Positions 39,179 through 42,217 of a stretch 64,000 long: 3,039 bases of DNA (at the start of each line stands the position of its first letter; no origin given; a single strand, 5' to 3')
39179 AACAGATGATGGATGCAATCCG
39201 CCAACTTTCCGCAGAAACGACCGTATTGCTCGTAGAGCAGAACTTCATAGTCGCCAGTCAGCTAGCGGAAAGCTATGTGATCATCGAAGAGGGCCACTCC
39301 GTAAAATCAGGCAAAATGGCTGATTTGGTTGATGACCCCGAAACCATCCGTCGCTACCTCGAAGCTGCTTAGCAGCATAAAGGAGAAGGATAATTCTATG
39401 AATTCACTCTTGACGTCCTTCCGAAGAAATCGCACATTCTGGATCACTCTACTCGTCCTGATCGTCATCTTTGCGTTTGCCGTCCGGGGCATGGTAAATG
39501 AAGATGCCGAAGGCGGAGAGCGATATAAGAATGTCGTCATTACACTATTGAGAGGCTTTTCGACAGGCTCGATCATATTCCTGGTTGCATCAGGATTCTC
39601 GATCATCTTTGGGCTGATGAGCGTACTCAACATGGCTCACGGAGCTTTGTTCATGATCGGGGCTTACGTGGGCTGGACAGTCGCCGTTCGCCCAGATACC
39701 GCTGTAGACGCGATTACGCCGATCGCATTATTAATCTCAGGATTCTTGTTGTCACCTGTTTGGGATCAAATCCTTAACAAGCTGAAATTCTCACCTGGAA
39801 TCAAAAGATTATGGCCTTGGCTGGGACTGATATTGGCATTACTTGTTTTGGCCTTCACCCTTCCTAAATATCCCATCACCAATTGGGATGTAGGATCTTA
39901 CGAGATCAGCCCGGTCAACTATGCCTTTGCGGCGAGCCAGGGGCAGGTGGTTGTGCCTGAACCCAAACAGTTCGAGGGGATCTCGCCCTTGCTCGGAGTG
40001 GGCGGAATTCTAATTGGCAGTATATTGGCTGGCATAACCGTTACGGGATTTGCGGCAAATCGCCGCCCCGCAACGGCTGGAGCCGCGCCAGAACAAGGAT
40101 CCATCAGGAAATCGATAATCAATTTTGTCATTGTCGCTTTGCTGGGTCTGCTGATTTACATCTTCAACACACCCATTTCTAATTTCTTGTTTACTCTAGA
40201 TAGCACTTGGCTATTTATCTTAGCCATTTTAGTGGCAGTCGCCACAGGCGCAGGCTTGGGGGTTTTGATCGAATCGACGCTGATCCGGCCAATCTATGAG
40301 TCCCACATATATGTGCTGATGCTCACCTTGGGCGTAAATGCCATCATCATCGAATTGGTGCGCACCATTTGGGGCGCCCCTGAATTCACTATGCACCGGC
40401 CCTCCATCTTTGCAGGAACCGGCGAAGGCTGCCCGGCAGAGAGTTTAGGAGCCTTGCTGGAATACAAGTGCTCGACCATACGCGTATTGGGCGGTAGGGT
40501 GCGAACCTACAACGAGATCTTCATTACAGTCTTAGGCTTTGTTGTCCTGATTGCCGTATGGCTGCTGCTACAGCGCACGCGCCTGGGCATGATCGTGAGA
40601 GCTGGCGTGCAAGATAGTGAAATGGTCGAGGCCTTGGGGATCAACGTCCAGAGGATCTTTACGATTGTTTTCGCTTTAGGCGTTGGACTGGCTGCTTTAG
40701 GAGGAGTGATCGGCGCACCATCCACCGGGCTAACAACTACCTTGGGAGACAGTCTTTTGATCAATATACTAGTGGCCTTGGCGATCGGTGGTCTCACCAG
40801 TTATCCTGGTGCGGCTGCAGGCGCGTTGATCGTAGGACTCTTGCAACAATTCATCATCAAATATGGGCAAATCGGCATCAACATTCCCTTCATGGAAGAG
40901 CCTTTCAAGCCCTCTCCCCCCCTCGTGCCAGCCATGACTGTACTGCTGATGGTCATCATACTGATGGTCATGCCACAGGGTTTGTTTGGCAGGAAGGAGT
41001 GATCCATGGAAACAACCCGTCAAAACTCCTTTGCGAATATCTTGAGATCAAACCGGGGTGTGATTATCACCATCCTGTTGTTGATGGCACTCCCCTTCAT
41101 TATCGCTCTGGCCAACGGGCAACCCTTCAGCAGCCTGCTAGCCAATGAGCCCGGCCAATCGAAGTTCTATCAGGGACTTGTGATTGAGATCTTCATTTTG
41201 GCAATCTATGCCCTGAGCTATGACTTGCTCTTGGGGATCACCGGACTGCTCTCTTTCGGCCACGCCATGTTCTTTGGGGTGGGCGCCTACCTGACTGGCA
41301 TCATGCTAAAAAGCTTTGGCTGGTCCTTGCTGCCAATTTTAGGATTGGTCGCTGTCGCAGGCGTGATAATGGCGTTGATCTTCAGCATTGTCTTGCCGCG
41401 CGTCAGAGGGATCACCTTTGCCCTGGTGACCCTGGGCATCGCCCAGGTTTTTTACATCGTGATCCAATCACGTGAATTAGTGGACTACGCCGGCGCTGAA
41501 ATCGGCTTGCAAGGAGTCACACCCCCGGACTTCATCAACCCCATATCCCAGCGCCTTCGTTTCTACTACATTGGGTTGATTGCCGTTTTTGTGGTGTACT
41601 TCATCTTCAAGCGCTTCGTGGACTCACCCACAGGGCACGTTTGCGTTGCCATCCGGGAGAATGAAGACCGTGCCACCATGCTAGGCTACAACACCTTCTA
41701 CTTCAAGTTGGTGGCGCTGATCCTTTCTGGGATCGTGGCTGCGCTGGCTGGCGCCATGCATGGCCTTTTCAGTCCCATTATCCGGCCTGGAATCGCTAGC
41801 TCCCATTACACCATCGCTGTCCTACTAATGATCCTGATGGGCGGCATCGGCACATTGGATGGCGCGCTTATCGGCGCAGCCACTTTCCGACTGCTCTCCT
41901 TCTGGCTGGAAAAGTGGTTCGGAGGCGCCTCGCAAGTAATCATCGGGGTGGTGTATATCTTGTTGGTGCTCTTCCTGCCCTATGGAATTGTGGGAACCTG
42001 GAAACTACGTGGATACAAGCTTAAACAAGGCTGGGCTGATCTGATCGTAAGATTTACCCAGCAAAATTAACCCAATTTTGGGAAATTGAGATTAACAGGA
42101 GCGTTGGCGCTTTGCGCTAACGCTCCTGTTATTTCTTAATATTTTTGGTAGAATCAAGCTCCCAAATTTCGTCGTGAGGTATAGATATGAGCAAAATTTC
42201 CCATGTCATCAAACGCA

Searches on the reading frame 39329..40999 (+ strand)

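Call 7: search_protein_families(library=pfam, proteins=[window:39329-40999:+], max_evalue=0.01)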
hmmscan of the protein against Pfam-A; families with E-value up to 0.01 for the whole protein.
window:39329-40999:+ (557 aa): 1 family
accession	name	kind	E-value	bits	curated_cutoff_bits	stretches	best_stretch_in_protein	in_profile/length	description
PF02653.21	BPD_transp_2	-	1.7e-33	116.3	26.8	2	284-546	54-266/269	Branched-chain amino acid transport system / permease component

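Call 41: search_protein_families(library=ncbifam, proteins=[window:39398-40999:+], max_evalue=0.00001)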
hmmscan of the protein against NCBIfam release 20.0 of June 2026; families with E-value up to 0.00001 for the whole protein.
window:39398-40999:+ (534 aa): 6 families
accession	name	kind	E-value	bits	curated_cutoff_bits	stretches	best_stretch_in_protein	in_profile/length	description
TIGR03409.1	urea_trans_UrtB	equivalog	6.8e-45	153.9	250.3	2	267-533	57-289/291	urea ABC transporter permease subunit UrtB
TIGR03622.1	urea_t_UrtB_arc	equivalog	2.8e-26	92.5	374.25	2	369-491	131-254/284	urea ABC transporter, permease protein UrtB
NF008011.0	PRK10740.1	equivalog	1.8e-16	60.7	379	2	262-534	61-304/308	high-affinity branched-chain amino acid ABC transporter permease LivH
NF007067.0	PRK09512.1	equivalog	1.3e-06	27.9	398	1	380-496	179-294/321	ribose ABC transporter permease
NF007014.0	PRK09478.1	equivalog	4e-06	26.4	386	1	371-495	181-307/336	galactose/methyl galactoside ABC transporter permease MglC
TIGR03408.1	urea_trans_UrtC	equivalog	4.1e-06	26.7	296.2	1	375-486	170-283/313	urea ABC transporter permease subunit UrtC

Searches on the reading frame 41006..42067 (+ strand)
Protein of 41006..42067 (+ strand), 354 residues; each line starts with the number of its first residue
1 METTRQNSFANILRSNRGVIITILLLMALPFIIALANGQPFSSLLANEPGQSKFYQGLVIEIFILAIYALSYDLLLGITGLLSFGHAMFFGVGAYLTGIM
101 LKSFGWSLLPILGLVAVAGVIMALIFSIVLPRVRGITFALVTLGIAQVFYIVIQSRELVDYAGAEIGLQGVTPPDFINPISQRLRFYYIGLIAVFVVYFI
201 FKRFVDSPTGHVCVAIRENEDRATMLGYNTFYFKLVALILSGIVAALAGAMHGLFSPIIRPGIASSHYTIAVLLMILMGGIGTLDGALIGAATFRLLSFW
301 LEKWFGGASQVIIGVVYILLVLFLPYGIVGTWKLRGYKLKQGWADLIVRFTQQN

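Call 7: search_protein_families(library=pfam, proteins=[window:41006-42067:+], max_evalue=0.01)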
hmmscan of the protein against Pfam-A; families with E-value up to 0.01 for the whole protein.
window:41006-42067:+ (354 aa): 1 family
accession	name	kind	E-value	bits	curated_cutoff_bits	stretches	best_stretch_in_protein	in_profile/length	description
PF02653.21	BPD_transp_2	-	8.2e-35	120.7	26.8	1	58-320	5-268/269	Branched-chain amino acid transport system / permease component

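Call 41: search_protein_families(library=ncbifam, proteins=[window:41006-42067:+], max_evalue=0.00001)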
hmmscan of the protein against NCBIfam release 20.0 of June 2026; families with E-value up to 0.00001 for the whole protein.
window:41006-42067:+ (354 aa): 5 families
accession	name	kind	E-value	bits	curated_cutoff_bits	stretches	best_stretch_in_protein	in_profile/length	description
TIGR03408.1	urea_trans_UrtC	equivalog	6.7e-33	114.7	296.2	2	110-330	91-312/313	urea ABC transporter permease subunit UrtC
TIGR03727.1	urea_t_UrtC_arc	equivalog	6.2e-26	91.2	575.55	1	59-332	54-341/369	urea ABC transporter, permease protein UrtC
NF008450.0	PRK11301.1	subfamily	6.1e-19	68.7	366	2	184-330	262-407/418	high-affinity branched-chain amino acid ABC transporter permease LivM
TIGR03409.1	urea_trans_UrtB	equivalog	1.4e-09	38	250.3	1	55-329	5-286/291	urea ABC transporter permease subunit UrtB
NF008011.0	PRK10740.1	equivalog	5.8e-08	32.7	379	1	189-331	163-302/308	high-affinity branched-chain amino acid ABC transporter permease LivH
